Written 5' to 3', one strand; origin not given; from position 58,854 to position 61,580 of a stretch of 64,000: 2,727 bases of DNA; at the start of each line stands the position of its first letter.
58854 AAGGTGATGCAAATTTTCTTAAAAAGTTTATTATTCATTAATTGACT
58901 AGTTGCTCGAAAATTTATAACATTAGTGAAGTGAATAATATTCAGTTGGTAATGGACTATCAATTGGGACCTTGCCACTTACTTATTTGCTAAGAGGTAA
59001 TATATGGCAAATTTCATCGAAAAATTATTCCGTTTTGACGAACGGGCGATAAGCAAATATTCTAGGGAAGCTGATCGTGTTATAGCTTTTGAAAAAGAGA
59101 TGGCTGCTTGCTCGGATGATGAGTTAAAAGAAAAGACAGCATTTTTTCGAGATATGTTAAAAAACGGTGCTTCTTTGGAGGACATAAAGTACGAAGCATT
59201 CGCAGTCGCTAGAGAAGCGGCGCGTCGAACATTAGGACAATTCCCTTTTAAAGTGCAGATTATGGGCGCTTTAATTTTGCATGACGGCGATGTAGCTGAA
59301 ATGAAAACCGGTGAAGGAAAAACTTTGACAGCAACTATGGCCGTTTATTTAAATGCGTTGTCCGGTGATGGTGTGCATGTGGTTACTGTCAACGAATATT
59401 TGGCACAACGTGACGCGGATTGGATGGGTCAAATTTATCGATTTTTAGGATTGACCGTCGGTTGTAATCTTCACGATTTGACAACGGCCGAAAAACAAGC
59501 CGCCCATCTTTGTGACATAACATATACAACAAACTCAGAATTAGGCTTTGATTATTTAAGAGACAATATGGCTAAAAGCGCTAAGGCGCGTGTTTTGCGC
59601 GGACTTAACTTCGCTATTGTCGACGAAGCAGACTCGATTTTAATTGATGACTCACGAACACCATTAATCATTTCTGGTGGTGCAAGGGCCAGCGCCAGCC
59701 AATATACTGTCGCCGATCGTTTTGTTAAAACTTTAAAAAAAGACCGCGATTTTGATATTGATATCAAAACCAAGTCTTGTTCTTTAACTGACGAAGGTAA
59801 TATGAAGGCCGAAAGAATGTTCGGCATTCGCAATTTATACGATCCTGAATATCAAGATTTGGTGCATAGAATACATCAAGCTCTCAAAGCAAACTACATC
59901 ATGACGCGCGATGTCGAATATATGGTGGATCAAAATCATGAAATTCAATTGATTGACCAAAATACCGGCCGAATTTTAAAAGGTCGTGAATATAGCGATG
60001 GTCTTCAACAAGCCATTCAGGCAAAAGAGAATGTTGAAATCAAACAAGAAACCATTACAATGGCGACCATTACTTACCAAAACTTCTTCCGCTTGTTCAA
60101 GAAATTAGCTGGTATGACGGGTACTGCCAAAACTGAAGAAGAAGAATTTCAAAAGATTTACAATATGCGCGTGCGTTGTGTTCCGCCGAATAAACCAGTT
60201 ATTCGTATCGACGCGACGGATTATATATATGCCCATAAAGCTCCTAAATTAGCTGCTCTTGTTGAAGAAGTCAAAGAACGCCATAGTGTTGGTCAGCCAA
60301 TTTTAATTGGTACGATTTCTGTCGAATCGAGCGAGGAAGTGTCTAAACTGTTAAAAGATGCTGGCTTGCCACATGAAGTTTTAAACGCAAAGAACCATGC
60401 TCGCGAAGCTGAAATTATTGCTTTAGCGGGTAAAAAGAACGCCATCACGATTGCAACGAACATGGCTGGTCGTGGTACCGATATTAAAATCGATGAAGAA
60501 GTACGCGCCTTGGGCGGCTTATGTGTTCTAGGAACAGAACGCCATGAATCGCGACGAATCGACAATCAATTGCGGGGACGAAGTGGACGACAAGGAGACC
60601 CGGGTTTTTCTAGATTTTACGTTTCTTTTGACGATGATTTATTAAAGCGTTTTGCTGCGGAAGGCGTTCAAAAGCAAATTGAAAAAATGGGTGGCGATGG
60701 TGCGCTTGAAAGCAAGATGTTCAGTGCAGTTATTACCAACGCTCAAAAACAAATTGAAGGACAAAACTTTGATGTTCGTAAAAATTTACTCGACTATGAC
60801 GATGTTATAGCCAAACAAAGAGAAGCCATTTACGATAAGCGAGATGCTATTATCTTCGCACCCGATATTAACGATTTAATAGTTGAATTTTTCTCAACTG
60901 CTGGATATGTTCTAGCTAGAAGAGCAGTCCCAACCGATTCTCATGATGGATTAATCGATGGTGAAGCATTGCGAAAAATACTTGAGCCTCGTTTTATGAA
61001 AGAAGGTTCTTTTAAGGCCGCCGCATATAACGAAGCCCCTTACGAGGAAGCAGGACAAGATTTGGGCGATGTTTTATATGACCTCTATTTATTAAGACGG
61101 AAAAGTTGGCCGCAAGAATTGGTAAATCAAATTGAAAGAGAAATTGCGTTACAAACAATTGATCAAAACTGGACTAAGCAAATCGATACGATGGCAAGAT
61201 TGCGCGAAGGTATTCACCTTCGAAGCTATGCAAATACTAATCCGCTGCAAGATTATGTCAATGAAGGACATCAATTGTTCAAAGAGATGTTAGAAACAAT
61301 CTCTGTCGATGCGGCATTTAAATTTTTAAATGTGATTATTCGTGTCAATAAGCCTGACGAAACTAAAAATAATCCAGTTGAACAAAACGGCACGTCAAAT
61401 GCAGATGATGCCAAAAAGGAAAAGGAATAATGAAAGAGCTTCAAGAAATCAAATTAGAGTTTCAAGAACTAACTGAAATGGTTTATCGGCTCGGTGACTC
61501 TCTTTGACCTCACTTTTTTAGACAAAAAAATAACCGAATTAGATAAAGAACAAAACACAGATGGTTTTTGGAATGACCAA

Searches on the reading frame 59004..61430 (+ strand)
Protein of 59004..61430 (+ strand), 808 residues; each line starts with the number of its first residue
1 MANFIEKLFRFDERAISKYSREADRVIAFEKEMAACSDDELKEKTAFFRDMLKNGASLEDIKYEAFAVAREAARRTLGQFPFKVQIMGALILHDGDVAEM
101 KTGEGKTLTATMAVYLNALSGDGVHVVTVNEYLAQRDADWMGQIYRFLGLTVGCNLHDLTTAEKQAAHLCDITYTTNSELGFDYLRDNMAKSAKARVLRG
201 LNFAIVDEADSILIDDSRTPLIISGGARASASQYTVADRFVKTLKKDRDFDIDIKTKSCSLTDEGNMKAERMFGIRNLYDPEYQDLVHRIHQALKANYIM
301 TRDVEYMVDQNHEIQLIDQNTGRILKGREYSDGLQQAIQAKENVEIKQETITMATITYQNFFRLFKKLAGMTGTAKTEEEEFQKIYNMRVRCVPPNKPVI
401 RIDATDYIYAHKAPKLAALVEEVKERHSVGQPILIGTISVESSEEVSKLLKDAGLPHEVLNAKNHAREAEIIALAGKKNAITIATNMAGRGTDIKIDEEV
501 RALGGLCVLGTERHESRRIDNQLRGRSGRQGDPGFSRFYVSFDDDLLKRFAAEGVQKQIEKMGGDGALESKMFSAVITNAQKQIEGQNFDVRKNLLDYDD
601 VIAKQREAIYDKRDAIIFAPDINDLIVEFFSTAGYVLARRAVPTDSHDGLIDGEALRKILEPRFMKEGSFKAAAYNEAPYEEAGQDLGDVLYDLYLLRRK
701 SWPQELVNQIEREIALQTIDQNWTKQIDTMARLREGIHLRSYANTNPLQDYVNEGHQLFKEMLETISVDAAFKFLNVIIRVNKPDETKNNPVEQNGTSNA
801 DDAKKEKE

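Call 53: search_protein_families(library=ncbifam, proteins=[window:59004-61430:+], max_evalue=1e-10)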
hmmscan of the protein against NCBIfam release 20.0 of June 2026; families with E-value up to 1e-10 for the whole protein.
window:59004-61430:+ (808 aa): 8 families
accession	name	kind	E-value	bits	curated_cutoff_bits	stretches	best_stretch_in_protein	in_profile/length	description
NF009538.1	PRK12904.1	equivalog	0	1011.4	814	2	5-497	2-491/814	preprotein translocase subunit SecA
TIGR00963.1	secA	equivalog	6.9e-297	987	800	2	27-498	2-474/787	preprotein translocase subunit SecA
NF006630.0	PRK09200.1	subfamily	4.9e-286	950.9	862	1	9-787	7-784/789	preprotein translocase subunit SecA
TIGR04397.1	SecA2_Bac_anthr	exception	8.1e-262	870.8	1085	1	11-775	8-771/774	accessory Sec system translocase SecA2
TIGR03714.1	secA2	equivalog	2.7e-239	796.4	930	1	15-766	5-761/762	accessory Sec system translocase SecA2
NF009536.0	PRK12901.1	equivalog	2e-220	734.8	1493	3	284-627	488-832/1118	preprotein translocase subunit SecA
NF012136.0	SecA2_Lm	equivalog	4.1e-217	722.8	1100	1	11-765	5-756/776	accessory Sec system translocase SecA2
TIGR04221.1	SecA2_Mycobac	equivalog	2e-185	618.2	725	1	14-618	15-618/762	accessory Sec system translocase SecA2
